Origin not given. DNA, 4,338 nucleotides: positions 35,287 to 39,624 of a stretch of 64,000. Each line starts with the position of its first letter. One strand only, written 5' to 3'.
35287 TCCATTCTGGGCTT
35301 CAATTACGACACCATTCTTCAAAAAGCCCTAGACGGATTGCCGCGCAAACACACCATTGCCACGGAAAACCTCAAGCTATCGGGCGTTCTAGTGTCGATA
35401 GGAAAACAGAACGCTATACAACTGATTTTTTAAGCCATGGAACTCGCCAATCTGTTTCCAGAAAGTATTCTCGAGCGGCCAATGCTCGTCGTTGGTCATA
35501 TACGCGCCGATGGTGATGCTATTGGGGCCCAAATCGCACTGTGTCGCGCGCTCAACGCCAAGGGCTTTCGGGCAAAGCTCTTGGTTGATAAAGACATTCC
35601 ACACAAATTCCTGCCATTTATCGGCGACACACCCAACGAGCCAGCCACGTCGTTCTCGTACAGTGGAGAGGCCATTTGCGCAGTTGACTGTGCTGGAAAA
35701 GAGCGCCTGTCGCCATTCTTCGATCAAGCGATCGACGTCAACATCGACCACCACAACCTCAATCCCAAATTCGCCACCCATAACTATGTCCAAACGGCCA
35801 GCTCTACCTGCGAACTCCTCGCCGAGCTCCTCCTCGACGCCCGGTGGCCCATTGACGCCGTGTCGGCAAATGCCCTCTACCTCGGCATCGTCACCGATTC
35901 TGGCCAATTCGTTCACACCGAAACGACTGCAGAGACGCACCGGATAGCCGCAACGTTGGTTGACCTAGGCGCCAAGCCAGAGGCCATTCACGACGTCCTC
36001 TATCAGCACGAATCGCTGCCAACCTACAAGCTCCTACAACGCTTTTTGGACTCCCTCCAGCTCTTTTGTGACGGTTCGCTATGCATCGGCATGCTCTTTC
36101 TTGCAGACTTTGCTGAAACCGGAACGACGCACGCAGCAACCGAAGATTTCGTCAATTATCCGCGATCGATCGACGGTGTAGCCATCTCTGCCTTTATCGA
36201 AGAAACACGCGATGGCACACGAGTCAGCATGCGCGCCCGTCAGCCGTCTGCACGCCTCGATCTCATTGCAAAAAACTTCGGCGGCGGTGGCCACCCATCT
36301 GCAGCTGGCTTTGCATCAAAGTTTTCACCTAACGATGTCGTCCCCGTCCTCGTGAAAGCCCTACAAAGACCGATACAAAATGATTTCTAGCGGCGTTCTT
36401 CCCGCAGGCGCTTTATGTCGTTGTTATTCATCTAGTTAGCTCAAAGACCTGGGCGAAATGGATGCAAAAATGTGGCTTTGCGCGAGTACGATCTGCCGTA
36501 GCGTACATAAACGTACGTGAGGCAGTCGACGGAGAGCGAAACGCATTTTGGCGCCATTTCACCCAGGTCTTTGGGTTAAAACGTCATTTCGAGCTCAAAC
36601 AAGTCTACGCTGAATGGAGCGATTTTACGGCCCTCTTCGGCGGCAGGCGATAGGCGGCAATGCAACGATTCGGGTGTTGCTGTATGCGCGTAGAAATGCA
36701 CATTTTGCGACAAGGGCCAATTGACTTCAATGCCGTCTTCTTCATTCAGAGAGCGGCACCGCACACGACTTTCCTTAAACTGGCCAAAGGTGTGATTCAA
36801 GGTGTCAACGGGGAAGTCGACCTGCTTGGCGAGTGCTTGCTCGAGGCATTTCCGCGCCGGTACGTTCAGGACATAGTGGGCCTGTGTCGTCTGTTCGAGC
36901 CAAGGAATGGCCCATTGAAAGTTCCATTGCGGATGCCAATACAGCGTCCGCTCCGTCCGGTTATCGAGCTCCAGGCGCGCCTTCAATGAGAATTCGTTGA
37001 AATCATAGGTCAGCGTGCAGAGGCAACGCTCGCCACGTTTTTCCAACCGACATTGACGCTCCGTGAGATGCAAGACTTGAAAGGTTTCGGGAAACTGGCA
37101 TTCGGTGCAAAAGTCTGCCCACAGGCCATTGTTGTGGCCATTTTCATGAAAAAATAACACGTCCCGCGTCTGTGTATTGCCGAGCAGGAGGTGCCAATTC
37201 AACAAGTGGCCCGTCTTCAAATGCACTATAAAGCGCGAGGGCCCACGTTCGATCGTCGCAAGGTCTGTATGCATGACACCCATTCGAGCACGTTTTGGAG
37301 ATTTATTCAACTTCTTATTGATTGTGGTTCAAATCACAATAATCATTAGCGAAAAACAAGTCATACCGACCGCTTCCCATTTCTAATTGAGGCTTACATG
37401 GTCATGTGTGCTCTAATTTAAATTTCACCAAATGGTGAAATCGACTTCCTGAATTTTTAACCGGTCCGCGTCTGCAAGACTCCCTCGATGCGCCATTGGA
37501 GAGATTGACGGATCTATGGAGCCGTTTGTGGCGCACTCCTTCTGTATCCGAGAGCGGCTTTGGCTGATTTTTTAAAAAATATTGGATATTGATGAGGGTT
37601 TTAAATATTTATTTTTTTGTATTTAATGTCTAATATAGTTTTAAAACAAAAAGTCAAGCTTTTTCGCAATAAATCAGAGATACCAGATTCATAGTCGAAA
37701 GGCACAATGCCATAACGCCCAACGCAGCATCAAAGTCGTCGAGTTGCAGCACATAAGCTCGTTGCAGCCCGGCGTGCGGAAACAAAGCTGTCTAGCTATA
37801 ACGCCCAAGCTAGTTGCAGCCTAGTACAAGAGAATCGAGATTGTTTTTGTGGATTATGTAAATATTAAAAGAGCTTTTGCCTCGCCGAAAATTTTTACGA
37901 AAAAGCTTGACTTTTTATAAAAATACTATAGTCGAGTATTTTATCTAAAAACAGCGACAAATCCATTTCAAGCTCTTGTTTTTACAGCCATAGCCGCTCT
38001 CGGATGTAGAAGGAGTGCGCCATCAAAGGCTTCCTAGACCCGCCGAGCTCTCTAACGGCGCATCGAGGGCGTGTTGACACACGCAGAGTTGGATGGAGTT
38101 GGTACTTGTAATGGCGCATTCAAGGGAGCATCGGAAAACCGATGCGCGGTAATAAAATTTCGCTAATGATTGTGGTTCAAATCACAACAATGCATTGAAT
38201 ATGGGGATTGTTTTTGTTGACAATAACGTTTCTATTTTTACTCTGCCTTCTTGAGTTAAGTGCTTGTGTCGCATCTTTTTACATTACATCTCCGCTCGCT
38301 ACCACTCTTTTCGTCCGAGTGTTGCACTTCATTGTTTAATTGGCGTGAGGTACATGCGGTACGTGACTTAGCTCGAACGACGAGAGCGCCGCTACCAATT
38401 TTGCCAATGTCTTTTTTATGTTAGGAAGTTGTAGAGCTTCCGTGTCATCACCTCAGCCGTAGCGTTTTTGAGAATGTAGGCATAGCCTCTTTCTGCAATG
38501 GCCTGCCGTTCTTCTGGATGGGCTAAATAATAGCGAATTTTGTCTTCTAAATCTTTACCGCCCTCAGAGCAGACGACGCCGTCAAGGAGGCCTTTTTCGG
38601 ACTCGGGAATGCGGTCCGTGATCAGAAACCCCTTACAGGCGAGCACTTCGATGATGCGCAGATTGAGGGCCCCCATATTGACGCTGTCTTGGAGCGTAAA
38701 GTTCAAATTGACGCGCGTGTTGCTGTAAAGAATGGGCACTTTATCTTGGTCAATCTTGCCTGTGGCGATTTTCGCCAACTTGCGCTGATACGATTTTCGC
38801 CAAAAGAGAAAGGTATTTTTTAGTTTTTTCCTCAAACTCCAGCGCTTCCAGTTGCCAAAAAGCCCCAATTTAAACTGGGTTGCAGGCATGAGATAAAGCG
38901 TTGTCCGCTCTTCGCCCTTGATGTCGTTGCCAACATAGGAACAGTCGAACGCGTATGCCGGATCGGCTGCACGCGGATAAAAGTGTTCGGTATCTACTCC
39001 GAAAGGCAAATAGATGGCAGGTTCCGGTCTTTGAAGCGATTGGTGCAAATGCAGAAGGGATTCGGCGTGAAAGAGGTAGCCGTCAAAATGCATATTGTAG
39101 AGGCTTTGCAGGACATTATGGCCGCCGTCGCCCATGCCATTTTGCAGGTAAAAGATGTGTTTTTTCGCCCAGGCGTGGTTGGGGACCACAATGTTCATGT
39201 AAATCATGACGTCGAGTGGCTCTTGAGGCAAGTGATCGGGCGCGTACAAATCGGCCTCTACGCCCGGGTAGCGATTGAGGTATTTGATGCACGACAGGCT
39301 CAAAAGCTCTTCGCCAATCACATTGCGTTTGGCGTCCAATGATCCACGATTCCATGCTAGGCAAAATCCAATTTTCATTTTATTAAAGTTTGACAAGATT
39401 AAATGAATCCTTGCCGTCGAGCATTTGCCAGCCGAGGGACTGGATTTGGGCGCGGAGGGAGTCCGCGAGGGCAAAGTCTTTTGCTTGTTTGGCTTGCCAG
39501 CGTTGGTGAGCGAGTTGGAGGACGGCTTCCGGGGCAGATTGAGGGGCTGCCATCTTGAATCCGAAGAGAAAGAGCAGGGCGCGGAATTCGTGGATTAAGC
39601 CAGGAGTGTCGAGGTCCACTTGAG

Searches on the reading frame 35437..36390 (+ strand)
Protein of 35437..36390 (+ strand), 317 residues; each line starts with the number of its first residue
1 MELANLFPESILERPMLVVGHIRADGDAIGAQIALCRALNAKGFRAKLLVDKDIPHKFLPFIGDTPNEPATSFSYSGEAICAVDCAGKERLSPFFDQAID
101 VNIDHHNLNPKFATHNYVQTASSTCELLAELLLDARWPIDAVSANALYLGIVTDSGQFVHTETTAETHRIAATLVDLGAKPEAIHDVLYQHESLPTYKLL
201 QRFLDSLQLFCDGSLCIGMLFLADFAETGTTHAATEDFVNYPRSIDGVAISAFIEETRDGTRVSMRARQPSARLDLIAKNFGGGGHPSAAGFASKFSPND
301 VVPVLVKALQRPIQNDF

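Call 40: find_encoding_contigs(protein=window:35437-36390:+, flank=5000, max_places=10)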
Protein window:35437-36390:+ (317 aa): 6 contigs read that carry it; 3 places shown.
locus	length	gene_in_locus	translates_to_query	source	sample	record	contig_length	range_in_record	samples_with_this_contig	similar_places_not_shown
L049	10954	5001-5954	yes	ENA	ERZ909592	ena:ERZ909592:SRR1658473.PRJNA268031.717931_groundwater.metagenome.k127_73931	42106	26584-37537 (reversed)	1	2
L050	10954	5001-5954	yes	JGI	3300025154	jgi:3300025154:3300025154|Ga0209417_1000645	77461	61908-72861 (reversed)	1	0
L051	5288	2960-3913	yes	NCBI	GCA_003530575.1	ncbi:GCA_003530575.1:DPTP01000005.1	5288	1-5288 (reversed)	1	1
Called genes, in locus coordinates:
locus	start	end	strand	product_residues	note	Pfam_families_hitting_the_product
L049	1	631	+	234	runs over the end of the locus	PF20260:PUA_4, PF04452:Methyltrans_RNA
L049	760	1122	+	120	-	PF02537:CRCB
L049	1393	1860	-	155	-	-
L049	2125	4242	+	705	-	-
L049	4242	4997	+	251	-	PF13277:YmdB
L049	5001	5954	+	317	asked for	PF01368:DHH, PF02272:DHHA1 (weak)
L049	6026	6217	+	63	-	-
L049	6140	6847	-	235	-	-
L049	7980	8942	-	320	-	PF13524:Glyco_trans_1_2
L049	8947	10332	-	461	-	PF00133:tRNA-synt_1 (faint), PF01406:tRNA-synt_1e, PF01921:tRNA-synt_1f (faint), PF09334:tRNA-synt_1g (faint)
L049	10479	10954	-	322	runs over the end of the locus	PF12146:Hydrolase_4 (weak), PF00561:Abhydrolase_1, PF12697:Abhydrolase_6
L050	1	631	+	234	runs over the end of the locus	PF20260:PUA_4, PF04452:Methyltrans_RNA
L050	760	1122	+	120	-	PF02537:CRCB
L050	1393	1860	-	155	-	-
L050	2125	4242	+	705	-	-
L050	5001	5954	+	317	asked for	PF01368:DHH, PF02272:DHHA1 (weak)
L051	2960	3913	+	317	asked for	PF01368:DHH, PF02272:DHHA1 (weak)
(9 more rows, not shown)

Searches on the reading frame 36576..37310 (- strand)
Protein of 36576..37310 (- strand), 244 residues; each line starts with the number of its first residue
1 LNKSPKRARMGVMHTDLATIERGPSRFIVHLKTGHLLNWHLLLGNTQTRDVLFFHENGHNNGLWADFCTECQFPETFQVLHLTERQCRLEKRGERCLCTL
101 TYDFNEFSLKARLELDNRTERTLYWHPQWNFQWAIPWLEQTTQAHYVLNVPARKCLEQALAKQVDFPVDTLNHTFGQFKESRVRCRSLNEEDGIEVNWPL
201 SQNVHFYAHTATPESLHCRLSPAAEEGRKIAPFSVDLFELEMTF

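Call 20: search_protein_families(library=pfam, proteins=[window:36576-37310:-], max_evalue=0.01)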
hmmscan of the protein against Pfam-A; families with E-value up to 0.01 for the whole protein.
window:36576-37310:- (244 aa): 0 families

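Call 39: find_encoding_contigs(protein=window:36576-37310:-, flank=4000, max_places=10)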
Protein window:36576-37310:- (244 aa): no gene with exactly this product is on record in the collection.

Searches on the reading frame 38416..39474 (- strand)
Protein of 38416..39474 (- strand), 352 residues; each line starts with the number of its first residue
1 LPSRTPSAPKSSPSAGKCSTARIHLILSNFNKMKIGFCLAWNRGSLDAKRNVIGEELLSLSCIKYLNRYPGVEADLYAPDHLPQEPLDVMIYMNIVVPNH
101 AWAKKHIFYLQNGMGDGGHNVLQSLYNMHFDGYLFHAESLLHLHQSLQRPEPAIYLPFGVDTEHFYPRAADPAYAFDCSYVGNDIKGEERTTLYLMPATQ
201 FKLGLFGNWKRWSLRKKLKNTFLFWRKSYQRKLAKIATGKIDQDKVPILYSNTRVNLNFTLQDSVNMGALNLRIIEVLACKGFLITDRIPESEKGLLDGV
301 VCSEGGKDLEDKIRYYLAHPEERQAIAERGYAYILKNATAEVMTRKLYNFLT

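Call 20: search_protein_families(library=pfam, proteins=[window:38416-39474:-], max_evalue=0.01)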
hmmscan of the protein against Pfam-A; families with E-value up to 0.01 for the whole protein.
window:38416-39474:- (352 aa): 1 family
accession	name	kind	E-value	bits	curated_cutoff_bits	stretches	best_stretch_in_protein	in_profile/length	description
PF13524.12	Glyco_trans_1_2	-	4.9e-21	75.6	25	1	221-342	16-137/144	Glycosyl transferase-like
